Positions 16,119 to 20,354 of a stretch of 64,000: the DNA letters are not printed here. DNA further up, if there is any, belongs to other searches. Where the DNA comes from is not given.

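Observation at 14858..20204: RAD51 paralog adjacent to a 1311-aa protein with an RPA70 DBD-C-like OB/zinc-ribbon C-terminus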

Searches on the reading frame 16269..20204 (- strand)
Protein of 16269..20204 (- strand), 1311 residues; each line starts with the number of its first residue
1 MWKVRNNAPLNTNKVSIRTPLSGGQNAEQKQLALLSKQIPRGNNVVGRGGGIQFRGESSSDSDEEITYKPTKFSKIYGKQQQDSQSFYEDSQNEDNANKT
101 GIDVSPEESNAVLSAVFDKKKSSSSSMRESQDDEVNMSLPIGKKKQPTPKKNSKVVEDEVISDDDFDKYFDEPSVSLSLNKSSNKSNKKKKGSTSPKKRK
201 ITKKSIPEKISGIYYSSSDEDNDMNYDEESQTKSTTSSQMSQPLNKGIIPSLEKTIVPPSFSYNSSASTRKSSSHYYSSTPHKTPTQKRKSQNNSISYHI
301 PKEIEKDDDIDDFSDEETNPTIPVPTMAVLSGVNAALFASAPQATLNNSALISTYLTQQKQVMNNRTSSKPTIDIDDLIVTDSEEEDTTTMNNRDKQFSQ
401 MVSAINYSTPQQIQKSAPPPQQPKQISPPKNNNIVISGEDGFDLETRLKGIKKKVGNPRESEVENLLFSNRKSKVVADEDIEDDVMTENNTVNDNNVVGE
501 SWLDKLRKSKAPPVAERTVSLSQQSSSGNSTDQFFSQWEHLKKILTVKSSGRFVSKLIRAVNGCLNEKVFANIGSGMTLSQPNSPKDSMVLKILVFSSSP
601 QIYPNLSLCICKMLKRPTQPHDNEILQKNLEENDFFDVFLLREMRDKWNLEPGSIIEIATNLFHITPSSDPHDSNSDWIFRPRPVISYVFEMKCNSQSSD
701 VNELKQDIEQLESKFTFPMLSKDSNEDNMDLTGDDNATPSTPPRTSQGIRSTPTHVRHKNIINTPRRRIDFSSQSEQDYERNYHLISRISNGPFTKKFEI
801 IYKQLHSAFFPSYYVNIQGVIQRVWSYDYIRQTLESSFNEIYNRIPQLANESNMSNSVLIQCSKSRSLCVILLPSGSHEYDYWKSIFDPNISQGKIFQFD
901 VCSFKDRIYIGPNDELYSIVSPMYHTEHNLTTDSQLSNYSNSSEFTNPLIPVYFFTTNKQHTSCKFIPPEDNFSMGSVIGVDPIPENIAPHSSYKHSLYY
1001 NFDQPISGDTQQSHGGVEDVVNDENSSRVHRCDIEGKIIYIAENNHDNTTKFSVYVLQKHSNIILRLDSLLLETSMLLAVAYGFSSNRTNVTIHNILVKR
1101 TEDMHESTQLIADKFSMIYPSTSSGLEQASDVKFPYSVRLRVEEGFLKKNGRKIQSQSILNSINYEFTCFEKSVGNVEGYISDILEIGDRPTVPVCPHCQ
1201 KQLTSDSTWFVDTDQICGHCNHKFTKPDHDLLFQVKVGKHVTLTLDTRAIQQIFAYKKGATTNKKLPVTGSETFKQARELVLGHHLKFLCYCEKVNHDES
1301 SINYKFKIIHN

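Call 3: search_protein_families(library=pfam, proteins=[window:16269-20204:-], max_evalue=1)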
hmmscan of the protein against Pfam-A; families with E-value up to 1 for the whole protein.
window:16269-20204:- (1311 aa): 2 families
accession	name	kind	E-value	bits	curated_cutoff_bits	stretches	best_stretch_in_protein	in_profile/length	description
PF08646.16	Rep_fac-A_C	-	0.11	12.7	28.5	1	1191-1293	16-117/146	Replication factor-A C terminal domain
PF24333.1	DUF7501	-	0.85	10.3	27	0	1195-1225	12-42/58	Family of unknown function (DUF7501)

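Call 4: search_solved_structures(query=window:16269-20204:-, max_evalue=10, show_alignments=3)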
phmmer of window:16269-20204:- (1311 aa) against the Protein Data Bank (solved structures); distinct sequences matched with E-value up to 10: 0.

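Call 5: find_homologous_proteins(query=window:16269-20204:-, max_evalue=0.001)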
Query window:16269-20204:- (1311 aa): 3 proteins with E <= 0.001 among 8000 candidates.
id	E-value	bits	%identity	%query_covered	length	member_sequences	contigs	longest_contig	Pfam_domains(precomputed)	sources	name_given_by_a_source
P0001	0.0e+0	2960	100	100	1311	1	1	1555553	-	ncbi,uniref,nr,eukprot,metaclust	ncbi:predicted protein [Naegleria gruberi]|uniref:Predicted protein n=1 Tax=Naegleria gruberi TaxID=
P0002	1.0e-295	1002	43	100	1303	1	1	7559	-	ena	-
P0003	2.7e-126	441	33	76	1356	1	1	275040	-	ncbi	ncbi:hypothetical protein ABK040_010794 [Willaertia magna]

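Call 12: search_protein_families(library=ncbifam, proteins=[window:16269-20204:-], max_evalue=1)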
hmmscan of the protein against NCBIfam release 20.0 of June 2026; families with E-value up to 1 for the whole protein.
window:16269-20204:- (1311 aa): 1 family
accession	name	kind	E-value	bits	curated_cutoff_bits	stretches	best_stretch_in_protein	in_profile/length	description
NF047912.1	ECs_2282_CxxC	subfamily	0.089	12.7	37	1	1196-1229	5-42/60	ECs_2282 family putative zinc-binding protein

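Call 37: find_encoding_contigs(protein=P0003, flank=10000, max_places=2)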
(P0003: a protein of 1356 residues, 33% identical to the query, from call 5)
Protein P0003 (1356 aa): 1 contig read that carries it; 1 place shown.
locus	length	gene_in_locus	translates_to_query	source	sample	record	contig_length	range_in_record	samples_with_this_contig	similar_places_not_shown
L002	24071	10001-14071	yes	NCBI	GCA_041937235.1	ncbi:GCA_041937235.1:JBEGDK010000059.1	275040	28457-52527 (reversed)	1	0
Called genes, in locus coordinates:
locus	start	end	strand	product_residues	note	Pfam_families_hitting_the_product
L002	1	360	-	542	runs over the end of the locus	PF02055:Glyco_hydro_30, PF14587:Glyco_hydr_30_2 (weak), PF17189:Glyco_hydro_30C, PF25490:DUF7910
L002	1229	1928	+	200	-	PF10591:SPARC_Ca_bdg (faint), PF13405:EF-hand_6 (faint), PF13833:EF-hand_8 (faint), PF23564:EF-hand_FSTL1 (faint), PF00036:EF-hand_1 (weak), PF13202:EF-hand_5 (weak), PF13499:EF-hand_7 (weak)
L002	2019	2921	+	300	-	-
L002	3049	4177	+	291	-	PF23564:EF-hand_FSTL1 (faint), PF13405:EF-hand_6 (faint), PF00036:EF-hand_1 (faint), PF13833:EF-hand_8 (faint), PF13202:EF-hand_5 (faint), PF13499:EF-hand_7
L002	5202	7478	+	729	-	PF25173:Beta-prop_WDR3_1st, PF25174:Beta-prop_THOC3, PF24807:WD40_CDC20-Fz, PF25171:Beta-prop_WDR36-Utp21_1st, PF25172:Beta-prop_WDR3_2nd, PF25175:Beta-prop_WDR5, PF23409:Beta-prop_EML, PF24814:WD40_Prp19, +31 more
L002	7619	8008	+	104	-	PF14438:SM-ATX (weak), PF01423:LSM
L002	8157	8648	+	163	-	PF03364:Polyketide_cyc (weak)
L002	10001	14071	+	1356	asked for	-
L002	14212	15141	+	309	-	PF03765:CRAL_TRIO_N, PF00650:CRAL_TRIO, PF13716:CRAL_TRIO_2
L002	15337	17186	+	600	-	-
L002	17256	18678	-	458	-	PF10220:Smg8_Smg9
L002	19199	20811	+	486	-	PF00786:PBD, PF00069:Pkinase, PF07714:PK_Tyr_Ser-Thr, PF17667:Pkinase_fungal, PF03109:ABC1 (weak)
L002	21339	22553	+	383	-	PF00194:Carb_anhydrase, PF15370:NOPCHAP1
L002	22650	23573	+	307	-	-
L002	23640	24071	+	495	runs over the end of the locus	-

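Call 38: find_encoding_contigs(protein=P0002, flank=10000, max_places=2)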
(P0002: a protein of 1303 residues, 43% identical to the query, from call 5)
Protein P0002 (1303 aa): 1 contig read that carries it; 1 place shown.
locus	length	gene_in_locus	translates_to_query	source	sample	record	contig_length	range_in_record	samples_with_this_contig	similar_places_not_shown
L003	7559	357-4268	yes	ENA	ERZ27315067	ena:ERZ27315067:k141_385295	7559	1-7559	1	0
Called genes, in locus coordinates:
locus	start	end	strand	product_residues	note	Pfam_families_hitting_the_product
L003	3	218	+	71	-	?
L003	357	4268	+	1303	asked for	-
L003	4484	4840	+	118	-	-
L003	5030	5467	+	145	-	PF00112:Peptidase_C1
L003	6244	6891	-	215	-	PF25390:WD40_RLD, PF00415:RCC1 (faint), PF13540:RCC1_2 (faint)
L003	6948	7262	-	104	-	-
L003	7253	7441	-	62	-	-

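Call 51: search_protein_families(library=pfam, proteins=[P0002, P0003], max_evalue=10)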
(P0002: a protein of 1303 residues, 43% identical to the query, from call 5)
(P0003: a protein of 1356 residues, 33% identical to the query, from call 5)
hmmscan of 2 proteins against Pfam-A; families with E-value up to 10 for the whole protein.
P0002 (1303 aa): 1 family
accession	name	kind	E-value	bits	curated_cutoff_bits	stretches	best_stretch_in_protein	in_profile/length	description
PF15227.12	zf-C3HC4_4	-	0.36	11.4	30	1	1186-1216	1-32/42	zinc finger of C3HC4-type, RING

P0003 (1356 aa): 1 family
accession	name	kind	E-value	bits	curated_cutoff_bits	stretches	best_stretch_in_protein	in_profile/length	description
PF04810.20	zf-Sec23_Sec24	-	0.1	13.1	25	1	1250-1273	10-33/39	Sec23/Sec24 zinc finger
